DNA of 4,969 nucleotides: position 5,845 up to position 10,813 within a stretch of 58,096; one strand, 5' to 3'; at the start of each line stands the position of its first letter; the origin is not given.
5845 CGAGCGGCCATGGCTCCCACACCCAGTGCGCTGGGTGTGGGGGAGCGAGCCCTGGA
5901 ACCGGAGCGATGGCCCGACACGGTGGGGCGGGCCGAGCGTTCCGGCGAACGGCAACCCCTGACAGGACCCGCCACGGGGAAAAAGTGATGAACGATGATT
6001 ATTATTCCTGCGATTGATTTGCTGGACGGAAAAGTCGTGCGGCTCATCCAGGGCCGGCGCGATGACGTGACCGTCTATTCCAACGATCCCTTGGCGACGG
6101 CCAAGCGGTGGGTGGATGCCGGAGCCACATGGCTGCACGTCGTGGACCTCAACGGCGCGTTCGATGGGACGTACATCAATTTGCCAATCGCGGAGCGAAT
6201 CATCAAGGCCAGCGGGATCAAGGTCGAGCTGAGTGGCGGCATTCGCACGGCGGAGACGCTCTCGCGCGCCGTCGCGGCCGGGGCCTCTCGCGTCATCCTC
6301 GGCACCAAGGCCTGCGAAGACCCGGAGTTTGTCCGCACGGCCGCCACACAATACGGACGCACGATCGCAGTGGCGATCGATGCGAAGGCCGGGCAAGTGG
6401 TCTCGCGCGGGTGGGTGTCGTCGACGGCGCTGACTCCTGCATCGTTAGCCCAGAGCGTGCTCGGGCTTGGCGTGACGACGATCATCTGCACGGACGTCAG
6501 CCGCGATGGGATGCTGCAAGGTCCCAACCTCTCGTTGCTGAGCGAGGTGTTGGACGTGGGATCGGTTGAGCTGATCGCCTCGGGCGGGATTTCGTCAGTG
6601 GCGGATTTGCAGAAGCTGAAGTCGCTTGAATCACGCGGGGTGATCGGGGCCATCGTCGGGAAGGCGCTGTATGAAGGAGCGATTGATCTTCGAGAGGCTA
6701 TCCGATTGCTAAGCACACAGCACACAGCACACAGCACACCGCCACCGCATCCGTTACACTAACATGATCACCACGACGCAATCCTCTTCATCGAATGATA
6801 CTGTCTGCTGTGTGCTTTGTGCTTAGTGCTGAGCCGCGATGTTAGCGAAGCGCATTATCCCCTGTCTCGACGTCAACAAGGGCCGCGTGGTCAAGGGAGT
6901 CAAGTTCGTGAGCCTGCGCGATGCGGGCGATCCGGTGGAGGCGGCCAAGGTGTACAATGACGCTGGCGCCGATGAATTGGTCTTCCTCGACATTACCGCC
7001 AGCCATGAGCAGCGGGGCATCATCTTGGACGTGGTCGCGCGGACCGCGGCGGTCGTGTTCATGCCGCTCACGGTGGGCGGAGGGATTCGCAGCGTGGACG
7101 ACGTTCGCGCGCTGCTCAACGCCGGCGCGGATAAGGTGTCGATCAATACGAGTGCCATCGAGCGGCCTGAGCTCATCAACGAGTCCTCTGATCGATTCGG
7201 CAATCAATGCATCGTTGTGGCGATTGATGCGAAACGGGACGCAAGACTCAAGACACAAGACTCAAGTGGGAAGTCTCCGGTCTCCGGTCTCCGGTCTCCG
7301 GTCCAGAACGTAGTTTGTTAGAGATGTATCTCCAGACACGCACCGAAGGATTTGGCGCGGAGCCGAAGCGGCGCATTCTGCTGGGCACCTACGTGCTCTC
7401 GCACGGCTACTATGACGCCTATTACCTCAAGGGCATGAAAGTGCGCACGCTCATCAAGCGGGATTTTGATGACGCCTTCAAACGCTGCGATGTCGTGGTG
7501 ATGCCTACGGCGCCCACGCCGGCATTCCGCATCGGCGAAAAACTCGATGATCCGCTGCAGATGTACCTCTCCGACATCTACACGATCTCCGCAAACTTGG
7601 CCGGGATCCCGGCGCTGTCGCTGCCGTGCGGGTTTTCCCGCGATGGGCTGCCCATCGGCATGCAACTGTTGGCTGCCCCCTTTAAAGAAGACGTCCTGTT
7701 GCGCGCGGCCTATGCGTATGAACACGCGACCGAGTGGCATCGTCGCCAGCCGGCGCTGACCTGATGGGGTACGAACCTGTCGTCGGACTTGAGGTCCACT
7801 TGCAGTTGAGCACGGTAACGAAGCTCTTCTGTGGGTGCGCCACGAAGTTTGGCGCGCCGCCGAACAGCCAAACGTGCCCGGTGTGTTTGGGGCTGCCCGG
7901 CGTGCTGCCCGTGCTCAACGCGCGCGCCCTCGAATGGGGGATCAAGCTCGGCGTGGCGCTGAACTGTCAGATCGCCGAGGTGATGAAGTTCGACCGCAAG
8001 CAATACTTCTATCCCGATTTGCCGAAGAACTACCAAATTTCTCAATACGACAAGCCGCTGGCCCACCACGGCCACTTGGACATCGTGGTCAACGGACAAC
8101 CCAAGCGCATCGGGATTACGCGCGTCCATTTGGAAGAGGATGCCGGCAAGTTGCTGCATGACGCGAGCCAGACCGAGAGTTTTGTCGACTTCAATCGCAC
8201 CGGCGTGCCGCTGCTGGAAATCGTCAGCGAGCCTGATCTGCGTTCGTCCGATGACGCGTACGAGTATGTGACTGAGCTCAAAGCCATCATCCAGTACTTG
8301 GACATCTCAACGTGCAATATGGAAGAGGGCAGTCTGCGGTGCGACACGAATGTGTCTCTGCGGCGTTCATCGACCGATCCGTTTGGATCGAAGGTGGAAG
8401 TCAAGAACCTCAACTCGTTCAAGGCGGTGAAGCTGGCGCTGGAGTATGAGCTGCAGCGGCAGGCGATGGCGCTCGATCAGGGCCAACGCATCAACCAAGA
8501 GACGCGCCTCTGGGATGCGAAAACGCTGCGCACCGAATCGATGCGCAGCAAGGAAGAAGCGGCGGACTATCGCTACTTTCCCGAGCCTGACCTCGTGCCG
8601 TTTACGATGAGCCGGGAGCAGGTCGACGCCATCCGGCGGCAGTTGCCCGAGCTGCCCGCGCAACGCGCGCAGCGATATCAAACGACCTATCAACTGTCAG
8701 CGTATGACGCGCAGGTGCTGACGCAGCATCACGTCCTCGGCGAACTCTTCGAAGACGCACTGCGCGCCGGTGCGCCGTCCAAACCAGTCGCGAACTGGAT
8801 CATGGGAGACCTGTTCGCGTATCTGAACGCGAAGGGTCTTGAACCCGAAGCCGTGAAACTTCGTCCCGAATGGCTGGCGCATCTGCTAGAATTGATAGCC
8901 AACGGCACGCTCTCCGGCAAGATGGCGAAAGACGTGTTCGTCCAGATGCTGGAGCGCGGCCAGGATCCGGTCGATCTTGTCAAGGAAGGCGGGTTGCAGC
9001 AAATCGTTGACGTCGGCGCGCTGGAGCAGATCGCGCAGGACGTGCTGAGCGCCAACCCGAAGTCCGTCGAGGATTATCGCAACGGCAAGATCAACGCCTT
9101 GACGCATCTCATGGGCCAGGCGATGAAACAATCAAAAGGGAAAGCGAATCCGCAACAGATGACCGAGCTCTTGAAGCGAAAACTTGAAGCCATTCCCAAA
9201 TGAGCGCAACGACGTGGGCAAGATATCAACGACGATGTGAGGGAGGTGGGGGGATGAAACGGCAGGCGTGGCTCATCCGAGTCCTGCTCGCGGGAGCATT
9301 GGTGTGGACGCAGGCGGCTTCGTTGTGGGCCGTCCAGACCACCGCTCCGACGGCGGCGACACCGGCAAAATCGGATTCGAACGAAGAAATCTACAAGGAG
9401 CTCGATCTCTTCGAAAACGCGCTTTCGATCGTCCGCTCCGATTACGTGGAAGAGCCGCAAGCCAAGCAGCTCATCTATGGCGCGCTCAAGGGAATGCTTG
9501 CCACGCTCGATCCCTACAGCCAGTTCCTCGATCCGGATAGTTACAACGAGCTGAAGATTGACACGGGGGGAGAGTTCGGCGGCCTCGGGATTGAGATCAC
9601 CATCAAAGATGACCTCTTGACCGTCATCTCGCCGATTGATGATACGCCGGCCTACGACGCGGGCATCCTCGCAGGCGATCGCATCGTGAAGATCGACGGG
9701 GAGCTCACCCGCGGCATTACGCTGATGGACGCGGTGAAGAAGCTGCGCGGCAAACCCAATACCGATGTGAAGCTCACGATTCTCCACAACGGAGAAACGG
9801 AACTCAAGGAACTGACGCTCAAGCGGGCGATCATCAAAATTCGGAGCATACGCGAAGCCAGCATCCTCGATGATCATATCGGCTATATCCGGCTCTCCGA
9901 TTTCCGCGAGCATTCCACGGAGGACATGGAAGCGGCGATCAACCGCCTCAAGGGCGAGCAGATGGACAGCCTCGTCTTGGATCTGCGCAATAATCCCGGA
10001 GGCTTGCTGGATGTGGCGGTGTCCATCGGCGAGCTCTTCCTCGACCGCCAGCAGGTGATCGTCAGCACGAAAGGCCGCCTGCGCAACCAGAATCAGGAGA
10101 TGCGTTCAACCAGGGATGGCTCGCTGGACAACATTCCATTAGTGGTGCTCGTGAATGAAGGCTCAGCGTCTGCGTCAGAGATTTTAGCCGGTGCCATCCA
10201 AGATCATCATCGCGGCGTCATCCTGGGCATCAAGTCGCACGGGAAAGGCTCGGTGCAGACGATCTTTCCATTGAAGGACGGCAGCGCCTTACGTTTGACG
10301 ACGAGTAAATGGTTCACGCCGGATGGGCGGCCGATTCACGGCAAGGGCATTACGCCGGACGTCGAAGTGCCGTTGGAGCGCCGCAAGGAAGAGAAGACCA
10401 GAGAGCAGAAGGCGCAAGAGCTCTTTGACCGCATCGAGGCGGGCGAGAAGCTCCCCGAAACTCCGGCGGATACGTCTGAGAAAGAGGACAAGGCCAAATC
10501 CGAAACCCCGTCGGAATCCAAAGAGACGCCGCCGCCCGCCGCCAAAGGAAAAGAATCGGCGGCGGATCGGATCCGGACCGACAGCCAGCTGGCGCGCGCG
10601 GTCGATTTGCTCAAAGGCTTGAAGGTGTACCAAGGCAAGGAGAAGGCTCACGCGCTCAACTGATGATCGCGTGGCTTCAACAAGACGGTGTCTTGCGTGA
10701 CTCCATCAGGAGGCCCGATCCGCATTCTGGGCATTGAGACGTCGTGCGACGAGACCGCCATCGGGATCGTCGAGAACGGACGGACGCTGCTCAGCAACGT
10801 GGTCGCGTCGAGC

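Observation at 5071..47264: Window-wide layer of 7-nt tandem-repeat arrays organised as inverted arms (STRR-like hairpin cassettes) between and inside co-directional genes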

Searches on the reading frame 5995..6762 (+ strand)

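Call 10: search_protein_families(library=ncbifam, proteins=[window:5995-6762:+])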
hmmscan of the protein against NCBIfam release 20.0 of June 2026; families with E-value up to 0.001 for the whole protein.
window:5995-6762:+ (255 aa): 18 families
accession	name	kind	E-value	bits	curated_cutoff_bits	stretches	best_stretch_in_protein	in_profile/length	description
TIGR00007.1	TIGR00007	equivalog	6.3e-75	251.7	228.95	1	3-234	1-230/231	1-(5-phosphoribosyl)-5-[(5-phosphoribosylamino)methylideneamino]imidazole-4-carboxamide isomerase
NF010112.0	PRK13585.1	equivalog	3.6e-68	229.7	243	1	1-239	3-238/241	1-(5-phosphoribosyl)-5-[(5-phosphoribosylamino)methylideneamino]imidazole-4-carboxamide isomerase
TIGR01919.1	hisA-trpF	equivalog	1.3e-57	195.1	306.45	1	1-237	3-240/243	bifunctional 1-(5-phosphoribosyl)-5-((5-phosphoribosylamino)methylideneamino)imidazole-4-carboxamide isomerase/phosphoribosylanthranilate is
NF003156.0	PRK04128.1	equivalog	4.4e-50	170.7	285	1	2-237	3-226/231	1-(5-phosphoribosyl)-5-((5-phosphoribosylamino)methylideneamino)imidazole-4-carboxamide isomerase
NF010712.0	PRK14114.1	equivalog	8.9e-39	133.4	327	1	1-231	1-232/241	1-(5-phosphoribosyl)-5-((5-phosphoribosylamino)methylideneamino)imidazole-4-carboxamide isomerase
NF010114.0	PRK13587.1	equivalog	2.8e-34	118.8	305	1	3-226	4-225/234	1-(5-phosphoribosyl)-5-((5-phosphoribosylamino)methylideneamino)imidazole-4-carboxamide isomerase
NF010113.0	PRK13586.1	equivalog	1e-26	94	238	1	2-230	3-226/232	1-(5-phosphoribosyl)-5-((5-phosphoribosylamino)methylideneamino)imidazole-4-carboxamide isomerase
NF038364.1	AglZ_HisF2_fam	equivalog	5.4e-25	88.2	310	1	3-222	5-225/248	AglZ/HisF2 family acetamidino modification protein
TIGR03572.1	WbuZ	equivalog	2.4e-24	86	299.7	1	3-212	6-220/232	glycosyl amidation-associated protein WbuZ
TIGR00735.1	hisF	equivalog_domain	1e-22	80.7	294.55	1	3-205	6-214/254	imidazole glycerol phosphate synthase subunit HisF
TIGR00734.1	hisAF_rel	hypoth_equivalog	1.5e-18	67.4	179.85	1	1-230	1-221/221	HisA/HisF family protein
TIGR03966.1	actino_HemFlav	equivalog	0.00013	20.8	470.85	1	35-104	260-332/385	pre-mycofactocin synthase MftD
NF002231.0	PRK01130.1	subfamily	0.00017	20.7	189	0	171-225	162-213/230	putative N-acetylmannosamine-6-phosphate 2-epimerase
TIGR00126.1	deoC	equivalog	0.0002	20.9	117.3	0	41-100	143-201/211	deoxyribose-phosphate aldolase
TIGR01302.1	IMP_dehydrog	equivalog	0.0004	19.4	481.5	0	69-104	322-357/450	IMP dehydrogenase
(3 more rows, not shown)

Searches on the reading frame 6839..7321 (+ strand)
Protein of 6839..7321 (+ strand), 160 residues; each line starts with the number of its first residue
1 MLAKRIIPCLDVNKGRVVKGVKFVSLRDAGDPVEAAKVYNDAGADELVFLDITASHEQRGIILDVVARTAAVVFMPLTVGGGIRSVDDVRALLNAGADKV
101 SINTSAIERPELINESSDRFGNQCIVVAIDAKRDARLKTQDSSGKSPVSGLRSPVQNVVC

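Call 10: search_protein_families(library=ncbifam, proteins=[window:6839-7321:+])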
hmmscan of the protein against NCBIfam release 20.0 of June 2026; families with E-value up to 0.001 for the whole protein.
window:6839-7321:+ (160 aa): 15 families
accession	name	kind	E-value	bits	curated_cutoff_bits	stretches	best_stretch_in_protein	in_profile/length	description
TIGR00735.1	hisF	equivalog_domain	2.3e-65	220.4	294.55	1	1-137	1-137/254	imidazole glycerol phosphate synthase subunit HisF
TIGR03572.1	WbuZ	equivalog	7.2e-53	179.3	299.7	1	1-136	1-136/232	glycosyl amidation-associated protein WbuZ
NF038364.1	AglZ_HisF2_fam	equivalog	2.7e-43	148.2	310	1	3-136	2-135/248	AglZ/HisF2 family acetamidino modification protein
NF010112.0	PRK13585.1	equivalog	6.3e-25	88.1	243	1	5-134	4-135/241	1-(5-phosphoribosyl)-5-[(5-phosphoribosylamino)methylideneamino]imidazole-4-carboxamide isomerase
TIGR00007.1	TIGR00007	equivalog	5.7e-23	81.7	228.95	1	6-134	1-132/231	1-(5-phosphoribosyl)-5-[(5-phosphoribosylamino)methylideneamino]imidazole-4-carboxamide isomerase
TIGR01919.1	hisA-trpF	equivalog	4.2e-15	56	306.45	1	6-136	5-136/243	bifunctional 1-(5-phosphoribosyl)-5-((5-phosphoribosylamino)methylideneamino)imidazole-4-carboxamide isomerase/phosphoribosylanthranilate is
NF010113.0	PRK13586.1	equivalog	1.6e-13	50.8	238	1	5-136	3-135/232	1-(5-phosphoribosyl)-5-((5-phosphoribosylamino)methylideneamino)imidazole-4-carboxamide isomerase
NF003156.0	PRK04128.1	equivalog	9.4e-12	45.3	285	1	5-134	3-130/231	1-(5-phosphoribosyl)-5-((5-phosphoribosylamino)methylideneamino)imidazole-4-carboxamide isomerase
NF003198.0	PRK04169.1-2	subfamily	4.1e-07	29.3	247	1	47-111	171-234/249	geranylgeranylglyceryl/heptaprenylglyceryl phosphate synthase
NF010114.0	PRK13587.1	equivalog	7.7e-07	29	305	1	46-134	48-135/234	1-(5-phosphoribosyl)-5-((5-phosphoribosylamino)methylideneamino)imidazole-4-carboxamide isomerase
TIGR00734.1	hisAF_rel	hypoth_equivalog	1.5e-05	25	179.85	1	29-105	35-215/221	HisA/HisF family protein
TIGR01768.1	GGGP-family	subfamily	3e-05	23.7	113.25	1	61-104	165-209/224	geranylgeranylglyceryl phosphate synthase family protein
NF010712.0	PRK14114.1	equivalog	0.00025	20.6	327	1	6-114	3-113/241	1-(5-phosphoribosyl)-5-((5-phosphoribosylamino)methylideneamino)imidazole-4-carboxamide isomerase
TIGR01303.1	IMP_DH_rel_1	equivalog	0.00055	18.9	562.75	1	29-102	223-293/475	GuaB1 family IMP dehydrogenase-related protein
NF009621.0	PRK13125.1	equivalog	0.00058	19.3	234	1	76-109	187-220/244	tryptophan synthase subunit alpha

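Call 67: find_encoding_contigs(protein=window:6839-7321:+, flank=5000, max_places=5)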
Protein window:6839-7321:+ (160 aa): no gene with exactly this product is on record in the collection.

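Call 70: find_homologous_proteins(query=window:6839-7318:+, max_evalue=1e-20)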
Query window:6839-7318:+ (160 aa): 8000 proteins with E <= 1e-20 among 8000 candidates; the best 120 are listed.
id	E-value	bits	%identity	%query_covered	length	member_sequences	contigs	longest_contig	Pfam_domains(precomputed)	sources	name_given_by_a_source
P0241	2.9e-95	334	100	100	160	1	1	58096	PF00977.28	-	-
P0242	7.1e-75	268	93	85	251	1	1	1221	PF03060.22,PF00977.28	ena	-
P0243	6.9e-73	262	76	97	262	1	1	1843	PF00478.32,PF03060.22,PF00977.28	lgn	-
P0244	7.3e-73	261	82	92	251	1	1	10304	PF00478.32,PF03060.22,PF02581.24,PF00977.28,PF01207.24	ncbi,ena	-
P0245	1.5e-72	260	89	83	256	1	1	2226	PF03060.22,PF02581.24,PF00977.28,PF01207.24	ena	-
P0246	1.7e-72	260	89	83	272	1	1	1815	PF03060.22,PF00977.28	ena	-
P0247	2.1e-72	260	76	98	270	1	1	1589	PF03060.22,PF00977.28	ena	-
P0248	7.3e-72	258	77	98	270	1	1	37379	PF03060.22,PF00977.28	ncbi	-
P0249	1.2e-71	258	82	93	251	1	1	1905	PF03060.22,PF00977.28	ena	-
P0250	1.3e-71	257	83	93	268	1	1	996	PF00478.32,PF03060.22,PF02581.24,PF00977.28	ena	-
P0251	1.5e-71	257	88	83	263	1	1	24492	PF03060.22,PF02581.24,PF00977.28,PF01207.24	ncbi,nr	ncbi:MAG: imidazole glycerol phosphate synthase subunit HisF [Candidatus Omnitrophica bacterium]|nr:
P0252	1.7e-71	257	81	92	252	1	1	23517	PF03060.22,PF02581.24,PF00977.28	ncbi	-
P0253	2.1e-71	257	83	93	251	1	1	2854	PF03060.22,PF00977.28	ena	-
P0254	2.3e-71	257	84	91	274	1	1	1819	PF03060.22,PF02581.24,PF00977.28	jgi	jgi:cyclase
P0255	2.6e-71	256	87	83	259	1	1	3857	PF00478.32,PF03060.22,PF02581.24,PF00977.28,PF01207.24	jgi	jgi:cyclase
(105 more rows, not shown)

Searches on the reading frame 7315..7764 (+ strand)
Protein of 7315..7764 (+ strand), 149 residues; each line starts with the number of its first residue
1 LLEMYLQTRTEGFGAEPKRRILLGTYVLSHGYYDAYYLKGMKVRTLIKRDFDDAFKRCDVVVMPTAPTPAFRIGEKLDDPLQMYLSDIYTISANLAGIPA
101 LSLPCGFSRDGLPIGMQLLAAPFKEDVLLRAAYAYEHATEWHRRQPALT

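Call 10: search_protein_families(library=ncbifam, proteins=[window:7315-7764:+])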
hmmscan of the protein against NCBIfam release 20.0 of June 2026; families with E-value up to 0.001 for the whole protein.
window:7315-7764:+ (149 aa): 24 families
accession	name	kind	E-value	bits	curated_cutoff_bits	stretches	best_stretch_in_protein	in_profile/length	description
TIGR00132.1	gatA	equivalog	1.4e-52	179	481.1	1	3-140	328-465/466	Asp-tRNA(Asn)/Glu-tRNA(Gln) amidotransferase subunit GatA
NF005565.0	PRK07235.1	subfamily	2.5e-23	82.5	545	1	7-143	367-505/506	amidase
NF004815.0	PRK06169.1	equivalog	9.4e-21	73.9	506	1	36-147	353-467/471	amidase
NF005450.0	PRK07042.1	equivalog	7e-19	67.6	458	1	38-147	349-460/464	amidase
NF005517.0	PRK07139.1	equivalog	4.3e-18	65.3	546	1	3-129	300-423/439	amidase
NF006631.0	PRK09201.1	equivalog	2.5e-15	56.2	461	1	6-138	323-454/466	AtzE family amidohydrolase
NF005686.0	PRK07486.1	subfamily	9e-15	54.3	465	1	44-147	372-481/486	amidase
TIGR02715.1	amido_AtzE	subfamily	2.1e-14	53.3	425.75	1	6-137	316-446/452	AtzE family amidohydrolase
NF004717.0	PRK06061.1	equivalog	4.5e-14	52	498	1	47-147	370-475/483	amidase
NF005687.0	PRK07487.1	subfamily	1.2e-13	50.7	428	1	28-139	343-456/468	amidase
TIGR02713.1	allophanate_hyd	equivalog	2.7e-13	49.3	511.05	1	39-142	313-416/563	allophanate hydrolase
NF006043.0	PRK08186.1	subfamily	3.8e-13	48.7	487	1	38-142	347-451/600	allophanate hydrolase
NF005899.0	PRK07869.1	equivalog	6.1e-13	48.4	418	1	47-144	364-467/471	amidase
NF009119.0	PRK12470.1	equivalog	3.5e-12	46.1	498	1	47-147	355-460/462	amidase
NF004816.0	PRK06170.1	equivalog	1.1e-11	44.1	503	1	37-142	370-485/493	amidase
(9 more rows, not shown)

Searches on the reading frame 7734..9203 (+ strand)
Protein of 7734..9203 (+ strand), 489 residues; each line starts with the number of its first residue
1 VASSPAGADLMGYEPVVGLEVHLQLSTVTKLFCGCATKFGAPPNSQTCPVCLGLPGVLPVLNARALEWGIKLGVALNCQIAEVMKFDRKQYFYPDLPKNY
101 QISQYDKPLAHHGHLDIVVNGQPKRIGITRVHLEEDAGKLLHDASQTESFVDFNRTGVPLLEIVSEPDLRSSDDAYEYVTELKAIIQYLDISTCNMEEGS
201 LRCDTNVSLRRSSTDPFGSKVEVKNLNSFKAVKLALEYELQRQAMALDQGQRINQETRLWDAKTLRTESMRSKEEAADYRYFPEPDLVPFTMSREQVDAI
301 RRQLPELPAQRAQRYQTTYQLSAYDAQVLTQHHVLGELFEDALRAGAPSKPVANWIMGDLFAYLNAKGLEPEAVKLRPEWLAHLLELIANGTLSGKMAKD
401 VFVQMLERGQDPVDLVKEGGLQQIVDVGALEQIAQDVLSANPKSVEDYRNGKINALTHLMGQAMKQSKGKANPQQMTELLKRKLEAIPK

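Call 10: search_protein_families(library=ncbifam, proteins=[window:7734-9203:+])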
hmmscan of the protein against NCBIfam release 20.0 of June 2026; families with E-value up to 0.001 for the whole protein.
window:7734-9203:+ (489 aa): 9 families
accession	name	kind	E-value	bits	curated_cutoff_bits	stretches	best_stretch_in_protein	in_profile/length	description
NF004012.0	PRK05477.1-2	equivalog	3.7e-201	669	338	1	12-485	3-479/481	Asp-tRNA(Asn)/Glu-tRNA(Gln) amidotransferase subunit GatB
NF004014.0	PRK05477.1-4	equivalog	2.5e-200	666.2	414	1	11-485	1-475/475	Asp-tRNA(Asn)/Glu-tRNA(Gln) amidotransferase subunit GatB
NF004011.1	PRK05477.1-1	equivalog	1.8e-177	590.8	680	1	11-485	1-474/475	Asp-tRNA(Asn)/Glu-tRNA(Gln) amidotransferase subunit GatB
TIGR00133.1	gatB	equivalog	1.4e-175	584.5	314.8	1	12-484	3-480/481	Asp-tRNA(Asn)/Glu-tRNA(Gln) amidotransferase subunit GatB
NF004015.0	PRK05477.1-5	equivalog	4.4e-175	583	628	1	12-485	14-487/488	Asp-tRNA(Asn)/Glu-tRNA(Gln) amidotransferase subunit GatB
NF004013.0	PRK05477.1-3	equivalog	1.3e-160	535.3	653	1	11-485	15-500/501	Asp-tRNA(Asn)/Glu-tRNA(Gln) amidotransferase subunit GatB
NF003107.0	PRK04028.1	equivalog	3.8e-46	157.7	456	3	252-486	402-626/630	Glu-tRNA(Gln) amidotransferase subunit GatE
NF011291.0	PRK14703.1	equivalog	1e-37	129.8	681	1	293-485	581-768/769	glutamine--tRNA ligase/YqeY domain fusion protein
TIGR00134.1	gatE_arch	equivalog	1.7e-35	122.3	319.55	2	276-486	419-620/622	Glu-tRNA(Gln) amidotransferase subunit GatE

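Call 68: find_encoding_contigs(protein=window:7764-9203:+, flank=5000, max_places=5)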
Protein window:7764-9203:+ (479 aa): no gene with exactly this product is on record in the collection.

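Call 69: find_encoding_contigs(protein=window:7734-9203:+, flank=5000, max_places=5)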
Protein window:7734-9203:+ (489 aa): no gene with exactly this product is on record in the collection.

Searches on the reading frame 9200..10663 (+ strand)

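Call 10: search_protein_families(library=ncbifam, proteins=[window:9200-10663:+])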
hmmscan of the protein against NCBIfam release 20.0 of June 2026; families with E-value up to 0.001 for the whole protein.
window:9200-10663:+ (487 aa): 14 families
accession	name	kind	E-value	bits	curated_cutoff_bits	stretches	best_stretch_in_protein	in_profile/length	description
TIGR03900.1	prc_long_Delta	hypoth_equivalog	1.1e-107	361.3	660.95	1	72-437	84-451/973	MXAN_5808 family serine peptidase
TIGR00225.1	prc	subfamily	2.2e-103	345.8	218.6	1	79-404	1-327/335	C-terminal processing peptidase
NF045590.1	Cterm_S41_CtpC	exception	3e-96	322.7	665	1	75-404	62-392/418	carboxyl-terminal processing protease CtpC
NF045589.1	Cterm_S41_CtpB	exception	2.8e-89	299.7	633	1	77-401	70-391/416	carboxyl-terminal processing protease CtpB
NF045588.1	Cterm_S41_CtpA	exception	6.1e-89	298.7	625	1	74-400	56-386/401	carboxyl-terminal processing protease CtpA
NF052377.1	lmo1851_S41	exception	3.2e-87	293.2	725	1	66-395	45-372/468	lmo1851 family serine protease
NF045591.1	Cterm_S41_CtpZ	exception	1.3e-74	251.3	525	1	89-392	72-376/403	carboxyl-terminal processing protease CtpZ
NF051464.1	tail_spec_CT441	exception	4.4e-52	177.7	700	1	70-397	187-532/645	tail-specific protease Tsp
NF008388.1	PRK11186.1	exception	2.9e-39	135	825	1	90-413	209-550/663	carboxy terminal-processing peptidase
NF033424.1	chlamy_CPAF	equivalog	5.7e-14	51.6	250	2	313-392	458-540/564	protease-like activity factor CPAF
NF058627.1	S41_Gfo1087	equivalog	3.4e-13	49.3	455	1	122-351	117-368/489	GFO_1087 family putative carboxy terminal peptidase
TIGR00054.1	TIGR00054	equivalog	9.8e-05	21.4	147.55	1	141-209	204-271/421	RIP metalloprotease RseP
NF041199.1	trx7_PDZ_seleno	equivalog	0.00016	20.7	300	1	129-208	195-273/390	Trx7/PDZ domain-containing (seleno)protein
TIGR02038.1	protease_degS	equivalog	0.00021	20.5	422.95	1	141-201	283-340/351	outer membrane-stress sensor serine endopeptidase DegS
